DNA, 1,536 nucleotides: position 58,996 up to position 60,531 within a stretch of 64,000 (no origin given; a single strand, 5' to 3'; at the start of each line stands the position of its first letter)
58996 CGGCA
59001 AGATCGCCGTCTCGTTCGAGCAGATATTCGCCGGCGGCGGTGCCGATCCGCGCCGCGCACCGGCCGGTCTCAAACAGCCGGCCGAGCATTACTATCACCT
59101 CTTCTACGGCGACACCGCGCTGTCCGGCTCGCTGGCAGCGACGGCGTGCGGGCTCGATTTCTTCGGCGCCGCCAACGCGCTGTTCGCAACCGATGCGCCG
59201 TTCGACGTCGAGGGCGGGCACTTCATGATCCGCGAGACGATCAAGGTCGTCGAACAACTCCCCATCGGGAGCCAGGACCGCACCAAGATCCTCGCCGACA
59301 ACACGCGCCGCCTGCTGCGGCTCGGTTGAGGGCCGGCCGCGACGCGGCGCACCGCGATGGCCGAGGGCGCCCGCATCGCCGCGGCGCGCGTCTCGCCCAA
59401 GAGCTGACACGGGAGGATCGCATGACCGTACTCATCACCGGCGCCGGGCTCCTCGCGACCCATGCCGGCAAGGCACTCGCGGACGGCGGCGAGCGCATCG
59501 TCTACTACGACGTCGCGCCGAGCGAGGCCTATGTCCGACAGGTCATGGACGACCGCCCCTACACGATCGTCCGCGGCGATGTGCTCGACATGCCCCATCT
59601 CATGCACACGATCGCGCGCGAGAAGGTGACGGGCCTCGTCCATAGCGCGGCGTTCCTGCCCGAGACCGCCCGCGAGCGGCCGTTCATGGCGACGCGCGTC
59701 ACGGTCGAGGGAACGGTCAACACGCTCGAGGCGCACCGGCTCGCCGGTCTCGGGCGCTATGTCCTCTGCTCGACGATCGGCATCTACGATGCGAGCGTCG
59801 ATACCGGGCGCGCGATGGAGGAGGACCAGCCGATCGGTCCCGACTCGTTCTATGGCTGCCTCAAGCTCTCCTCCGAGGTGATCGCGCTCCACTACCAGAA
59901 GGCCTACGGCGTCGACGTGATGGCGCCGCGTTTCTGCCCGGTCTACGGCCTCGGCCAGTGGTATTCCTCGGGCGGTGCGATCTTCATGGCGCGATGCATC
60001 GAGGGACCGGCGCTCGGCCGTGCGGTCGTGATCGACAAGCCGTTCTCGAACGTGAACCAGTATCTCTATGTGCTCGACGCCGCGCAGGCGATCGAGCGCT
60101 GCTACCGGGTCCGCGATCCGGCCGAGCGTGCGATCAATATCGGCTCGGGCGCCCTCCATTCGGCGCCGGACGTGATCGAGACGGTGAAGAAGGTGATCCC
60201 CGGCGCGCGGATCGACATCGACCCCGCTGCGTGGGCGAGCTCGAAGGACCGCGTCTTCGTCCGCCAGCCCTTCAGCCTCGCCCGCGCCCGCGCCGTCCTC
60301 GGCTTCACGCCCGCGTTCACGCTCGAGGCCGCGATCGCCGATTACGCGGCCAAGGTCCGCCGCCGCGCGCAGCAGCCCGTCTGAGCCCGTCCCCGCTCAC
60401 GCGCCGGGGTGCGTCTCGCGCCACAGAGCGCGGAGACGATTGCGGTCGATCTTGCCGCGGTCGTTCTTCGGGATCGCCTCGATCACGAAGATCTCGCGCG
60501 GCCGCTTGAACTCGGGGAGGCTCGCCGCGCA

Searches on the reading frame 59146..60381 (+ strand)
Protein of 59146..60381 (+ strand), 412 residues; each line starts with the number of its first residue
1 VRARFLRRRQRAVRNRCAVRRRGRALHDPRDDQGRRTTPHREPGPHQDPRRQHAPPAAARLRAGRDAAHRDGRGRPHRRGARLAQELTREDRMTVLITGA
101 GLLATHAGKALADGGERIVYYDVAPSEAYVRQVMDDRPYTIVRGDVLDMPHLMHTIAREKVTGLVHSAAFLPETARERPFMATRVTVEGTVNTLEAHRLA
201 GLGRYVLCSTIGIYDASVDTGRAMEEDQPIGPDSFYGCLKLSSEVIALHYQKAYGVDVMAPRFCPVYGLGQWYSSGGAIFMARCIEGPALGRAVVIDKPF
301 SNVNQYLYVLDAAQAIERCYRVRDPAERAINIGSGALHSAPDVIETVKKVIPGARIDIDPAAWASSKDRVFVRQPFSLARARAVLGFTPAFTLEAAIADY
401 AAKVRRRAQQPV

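Call 42: search_protein_families(library=pfam, proteins=[window:59146-60381:+], max_evalue=0.00001)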
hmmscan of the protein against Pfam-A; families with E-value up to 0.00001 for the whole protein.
window:59146-60381:+ (412 aa): 2 families
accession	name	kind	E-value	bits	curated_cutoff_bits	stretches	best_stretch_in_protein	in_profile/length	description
PF01370.27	Epimerase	-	5.8e-24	85.3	20.9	1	95-333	1-240/240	NAD dependent epimerase/dehydratase family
PF16363.11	GDP_Man_Dehyd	-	3.4e-14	53.5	27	1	135-346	50-261/332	GDP-mannose 4,6 dehydratase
